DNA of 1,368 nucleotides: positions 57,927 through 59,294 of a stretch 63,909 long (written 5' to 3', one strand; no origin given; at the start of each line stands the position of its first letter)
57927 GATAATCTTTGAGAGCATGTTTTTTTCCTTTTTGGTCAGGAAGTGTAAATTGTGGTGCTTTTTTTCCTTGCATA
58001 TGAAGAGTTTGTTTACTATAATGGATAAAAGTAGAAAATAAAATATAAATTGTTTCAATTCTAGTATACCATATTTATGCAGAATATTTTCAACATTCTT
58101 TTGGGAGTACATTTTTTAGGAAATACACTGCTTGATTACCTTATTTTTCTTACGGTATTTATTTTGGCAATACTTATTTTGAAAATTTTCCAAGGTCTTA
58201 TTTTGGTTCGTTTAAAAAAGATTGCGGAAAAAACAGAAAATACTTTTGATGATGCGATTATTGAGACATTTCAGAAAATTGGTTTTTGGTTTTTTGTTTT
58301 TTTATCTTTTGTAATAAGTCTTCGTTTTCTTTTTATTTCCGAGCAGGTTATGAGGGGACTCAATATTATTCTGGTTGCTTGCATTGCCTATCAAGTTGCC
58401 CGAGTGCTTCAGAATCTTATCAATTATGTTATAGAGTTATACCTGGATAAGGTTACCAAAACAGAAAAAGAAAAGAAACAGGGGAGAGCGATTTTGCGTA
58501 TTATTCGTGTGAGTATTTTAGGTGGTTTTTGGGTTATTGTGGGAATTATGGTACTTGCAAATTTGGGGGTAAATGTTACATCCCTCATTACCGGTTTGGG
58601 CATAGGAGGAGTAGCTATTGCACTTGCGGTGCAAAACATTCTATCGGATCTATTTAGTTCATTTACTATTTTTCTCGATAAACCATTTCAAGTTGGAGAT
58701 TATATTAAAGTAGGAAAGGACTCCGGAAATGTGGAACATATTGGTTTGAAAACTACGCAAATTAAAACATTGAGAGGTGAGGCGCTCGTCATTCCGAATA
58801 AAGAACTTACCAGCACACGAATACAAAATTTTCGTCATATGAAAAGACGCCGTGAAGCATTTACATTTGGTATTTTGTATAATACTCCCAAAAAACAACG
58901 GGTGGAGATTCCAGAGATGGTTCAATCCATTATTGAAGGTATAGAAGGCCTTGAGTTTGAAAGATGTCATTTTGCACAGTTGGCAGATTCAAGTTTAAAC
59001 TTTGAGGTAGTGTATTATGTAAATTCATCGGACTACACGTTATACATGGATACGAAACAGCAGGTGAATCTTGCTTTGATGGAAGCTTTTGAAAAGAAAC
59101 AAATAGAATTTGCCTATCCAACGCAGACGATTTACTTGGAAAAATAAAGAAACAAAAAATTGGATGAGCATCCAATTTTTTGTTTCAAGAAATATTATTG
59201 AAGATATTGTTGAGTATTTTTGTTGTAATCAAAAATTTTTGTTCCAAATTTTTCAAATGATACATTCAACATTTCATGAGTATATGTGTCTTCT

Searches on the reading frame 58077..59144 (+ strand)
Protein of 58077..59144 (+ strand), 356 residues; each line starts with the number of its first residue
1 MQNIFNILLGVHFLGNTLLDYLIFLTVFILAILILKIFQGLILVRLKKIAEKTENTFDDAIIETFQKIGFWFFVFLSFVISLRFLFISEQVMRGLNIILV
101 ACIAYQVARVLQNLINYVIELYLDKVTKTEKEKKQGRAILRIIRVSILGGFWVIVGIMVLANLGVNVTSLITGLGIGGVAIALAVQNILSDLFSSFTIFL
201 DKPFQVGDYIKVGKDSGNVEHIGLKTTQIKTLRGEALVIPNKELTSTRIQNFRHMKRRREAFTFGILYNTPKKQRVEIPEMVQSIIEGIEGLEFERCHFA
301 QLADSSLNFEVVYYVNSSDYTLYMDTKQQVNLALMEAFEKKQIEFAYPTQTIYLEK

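Call 102: search_protein_families(library=pfam, max_evalue=0.00001, proteins=[window:58077-59144:+])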
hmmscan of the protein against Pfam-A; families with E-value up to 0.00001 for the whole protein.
window:58077-59144:+ (356 aa): 3 families
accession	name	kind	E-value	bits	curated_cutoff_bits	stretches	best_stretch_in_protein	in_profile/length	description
PF00924.24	MS_channel_2nd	-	5.7e-21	74.8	20.2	1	187-254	1-68/68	Mechanosensitive ion channel, beta-domain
PF21082.3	MS_channel_3rd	-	1e-09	39.1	21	1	262-345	3-88/88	Mechanosensitive ion channel MscS, C-terminal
PF21088.3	MS_channel_1st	-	1.6e-07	31.6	23.1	1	151-186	7-42/42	Mechanosensitive ion channel, transmembrane helices 2/3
